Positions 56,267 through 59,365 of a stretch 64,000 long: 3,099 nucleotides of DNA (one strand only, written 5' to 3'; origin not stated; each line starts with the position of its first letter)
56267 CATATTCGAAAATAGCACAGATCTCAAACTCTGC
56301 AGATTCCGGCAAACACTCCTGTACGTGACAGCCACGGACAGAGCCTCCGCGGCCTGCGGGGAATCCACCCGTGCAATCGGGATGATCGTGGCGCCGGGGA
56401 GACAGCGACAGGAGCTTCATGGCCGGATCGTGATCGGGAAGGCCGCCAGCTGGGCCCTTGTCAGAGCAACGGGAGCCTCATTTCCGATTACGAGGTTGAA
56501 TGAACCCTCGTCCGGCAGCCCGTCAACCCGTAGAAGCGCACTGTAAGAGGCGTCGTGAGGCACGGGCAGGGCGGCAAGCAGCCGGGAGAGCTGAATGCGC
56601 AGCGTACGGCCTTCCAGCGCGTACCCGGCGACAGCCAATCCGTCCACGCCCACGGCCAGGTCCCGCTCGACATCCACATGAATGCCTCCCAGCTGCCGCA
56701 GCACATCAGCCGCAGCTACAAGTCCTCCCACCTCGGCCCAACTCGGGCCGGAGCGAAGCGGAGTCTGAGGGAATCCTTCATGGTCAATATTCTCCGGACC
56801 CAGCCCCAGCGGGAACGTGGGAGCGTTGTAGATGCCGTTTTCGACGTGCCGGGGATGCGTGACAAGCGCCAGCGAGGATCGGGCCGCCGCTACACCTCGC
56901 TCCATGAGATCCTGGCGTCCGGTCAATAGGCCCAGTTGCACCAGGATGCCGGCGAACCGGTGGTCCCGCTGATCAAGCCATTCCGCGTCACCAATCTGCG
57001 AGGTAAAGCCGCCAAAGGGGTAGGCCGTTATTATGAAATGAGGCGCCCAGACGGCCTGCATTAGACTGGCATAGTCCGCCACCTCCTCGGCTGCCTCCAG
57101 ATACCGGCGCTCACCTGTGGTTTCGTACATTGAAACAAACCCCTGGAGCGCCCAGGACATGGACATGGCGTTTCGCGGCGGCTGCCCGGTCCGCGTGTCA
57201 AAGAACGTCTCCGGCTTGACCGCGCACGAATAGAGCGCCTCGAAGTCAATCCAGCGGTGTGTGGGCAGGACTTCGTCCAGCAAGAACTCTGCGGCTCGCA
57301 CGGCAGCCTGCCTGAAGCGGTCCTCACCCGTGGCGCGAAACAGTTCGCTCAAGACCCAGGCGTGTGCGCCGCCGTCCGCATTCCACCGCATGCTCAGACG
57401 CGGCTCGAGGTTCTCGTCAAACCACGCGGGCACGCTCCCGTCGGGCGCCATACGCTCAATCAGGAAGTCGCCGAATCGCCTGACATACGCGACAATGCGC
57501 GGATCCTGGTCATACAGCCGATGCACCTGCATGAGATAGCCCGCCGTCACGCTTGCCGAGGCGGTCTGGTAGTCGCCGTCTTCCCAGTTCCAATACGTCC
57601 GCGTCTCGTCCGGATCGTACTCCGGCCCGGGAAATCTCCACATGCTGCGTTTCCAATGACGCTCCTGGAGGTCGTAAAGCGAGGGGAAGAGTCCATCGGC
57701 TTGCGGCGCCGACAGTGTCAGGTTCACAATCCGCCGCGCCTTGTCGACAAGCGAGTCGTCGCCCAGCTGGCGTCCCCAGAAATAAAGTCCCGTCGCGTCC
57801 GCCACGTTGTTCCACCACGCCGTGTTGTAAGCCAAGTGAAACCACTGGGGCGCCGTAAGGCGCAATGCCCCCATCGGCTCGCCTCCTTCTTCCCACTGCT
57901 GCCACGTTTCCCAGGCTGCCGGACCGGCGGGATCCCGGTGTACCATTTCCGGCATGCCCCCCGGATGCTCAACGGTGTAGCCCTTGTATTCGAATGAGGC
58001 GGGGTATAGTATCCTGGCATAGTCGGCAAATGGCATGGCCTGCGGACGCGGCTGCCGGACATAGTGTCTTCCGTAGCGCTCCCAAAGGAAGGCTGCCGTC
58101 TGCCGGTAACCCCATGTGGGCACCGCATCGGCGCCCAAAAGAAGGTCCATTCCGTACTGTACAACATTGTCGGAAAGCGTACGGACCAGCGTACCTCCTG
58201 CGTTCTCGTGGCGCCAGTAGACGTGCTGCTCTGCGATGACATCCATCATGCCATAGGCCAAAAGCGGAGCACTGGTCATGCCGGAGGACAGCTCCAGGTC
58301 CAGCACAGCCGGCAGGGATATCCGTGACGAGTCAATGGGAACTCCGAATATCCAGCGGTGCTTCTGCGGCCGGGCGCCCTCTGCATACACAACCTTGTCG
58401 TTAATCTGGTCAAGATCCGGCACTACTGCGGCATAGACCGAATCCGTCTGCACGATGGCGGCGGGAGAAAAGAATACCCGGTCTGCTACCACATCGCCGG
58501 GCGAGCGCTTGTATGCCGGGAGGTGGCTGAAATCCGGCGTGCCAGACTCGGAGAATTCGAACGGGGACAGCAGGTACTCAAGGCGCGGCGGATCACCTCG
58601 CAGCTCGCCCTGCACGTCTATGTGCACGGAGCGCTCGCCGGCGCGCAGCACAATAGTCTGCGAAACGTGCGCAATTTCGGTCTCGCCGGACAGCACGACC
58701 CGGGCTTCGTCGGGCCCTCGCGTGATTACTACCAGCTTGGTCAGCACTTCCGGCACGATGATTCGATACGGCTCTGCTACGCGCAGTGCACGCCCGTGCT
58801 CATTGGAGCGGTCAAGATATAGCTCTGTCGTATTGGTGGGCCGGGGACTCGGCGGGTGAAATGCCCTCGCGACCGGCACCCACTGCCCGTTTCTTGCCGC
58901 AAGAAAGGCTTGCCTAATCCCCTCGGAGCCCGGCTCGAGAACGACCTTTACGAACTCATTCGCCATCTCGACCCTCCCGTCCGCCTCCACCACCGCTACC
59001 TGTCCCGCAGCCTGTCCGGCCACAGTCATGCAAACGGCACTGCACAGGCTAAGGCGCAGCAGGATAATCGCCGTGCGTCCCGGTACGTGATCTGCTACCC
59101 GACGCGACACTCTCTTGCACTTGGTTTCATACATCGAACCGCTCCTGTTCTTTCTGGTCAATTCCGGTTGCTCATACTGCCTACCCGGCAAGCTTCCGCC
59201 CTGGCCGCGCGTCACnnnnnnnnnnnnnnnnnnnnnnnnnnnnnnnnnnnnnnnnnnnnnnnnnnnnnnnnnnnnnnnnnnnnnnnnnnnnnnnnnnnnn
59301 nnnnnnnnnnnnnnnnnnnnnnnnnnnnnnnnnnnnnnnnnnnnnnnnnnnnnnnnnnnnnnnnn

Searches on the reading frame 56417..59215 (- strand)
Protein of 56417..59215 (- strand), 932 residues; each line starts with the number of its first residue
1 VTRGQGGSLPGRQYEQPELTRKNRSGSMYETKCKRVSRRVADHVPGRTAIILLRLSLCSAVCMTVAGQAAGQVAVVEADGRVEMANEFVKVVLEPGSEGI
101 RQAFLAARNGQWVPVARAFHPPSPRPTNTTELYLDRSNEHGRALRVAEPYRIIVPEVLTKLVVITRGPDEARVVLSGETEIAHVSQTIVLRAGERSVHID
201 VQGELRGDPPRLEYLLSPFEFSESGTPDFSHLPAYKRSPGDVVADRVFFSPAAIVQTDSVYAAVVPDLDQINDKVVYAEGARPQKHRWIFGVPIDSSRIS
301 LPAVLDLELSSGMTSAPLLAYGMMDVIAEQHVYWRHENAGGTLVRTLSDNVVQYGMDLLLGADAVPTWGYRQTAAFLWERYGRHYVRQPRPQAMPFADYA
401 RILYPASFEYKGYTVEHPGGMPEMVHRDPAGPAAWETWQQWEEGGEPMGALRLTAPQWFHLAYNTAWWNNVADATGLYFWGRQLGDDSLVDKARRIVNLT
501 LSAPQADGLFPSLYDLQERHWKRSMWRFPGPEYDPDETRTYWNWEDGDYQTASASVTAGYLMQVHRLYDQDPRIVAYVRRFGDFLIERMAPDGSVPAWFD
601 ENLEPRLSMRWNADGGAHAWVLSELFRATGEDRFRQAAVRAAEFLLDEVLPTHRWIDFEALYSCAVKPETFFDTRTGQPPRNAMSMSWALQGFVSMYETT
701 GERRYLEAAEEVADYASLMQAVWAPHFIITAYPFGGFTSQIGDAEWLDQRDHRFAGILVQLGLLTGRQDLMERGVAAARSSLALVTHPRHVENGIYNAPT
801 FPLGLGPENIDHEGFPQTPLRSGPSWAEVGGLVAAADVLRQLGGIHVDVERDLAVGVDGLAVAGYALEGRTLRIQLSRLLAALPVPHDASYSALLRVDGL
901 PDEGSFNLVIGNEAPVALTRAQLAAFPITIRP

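Call 4: search_protein_families(library=pfam, proteins=[window:56417-59215:-], max_evalue=0.01)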
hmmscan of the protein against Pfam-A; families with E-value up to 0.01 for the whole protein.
window:56417-59215:- (932 aa): 0 families

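Call 19: search_protein_families(library=pfam, proteins=[window:56417-59215:-], max_evalue=0.1)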
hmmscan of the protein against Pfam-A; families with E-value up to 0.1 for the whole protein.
window:56417-59215:- (932 aa): 3 families
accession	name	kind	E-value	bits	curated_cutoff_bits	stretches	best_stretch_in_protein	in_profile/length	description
PF09492.16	Pec_lyase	-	0.015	15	22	1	620-655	46-81/292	Pectic acid lyase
PF07944.18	Beta-AFase-like_GH127_cat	-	0.047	13.1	24.9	0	691-714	182-205/376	Beta-L-arabinofuranosidase, GH127 catalytic domain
PF07470.19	Glyco_hydro_88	-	0.06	12.8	26.6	0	570-648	46-109/352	Glycosyl Hydrolase Family 88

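Call 26: search_protein_families(library=ncbifam, proteins=[window:56417-59215:-], max_evalue=0.001)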
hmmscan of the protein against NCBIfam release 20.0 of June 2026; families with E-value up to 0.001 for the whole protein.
window:56417-59215:- (932 aa): 0 families
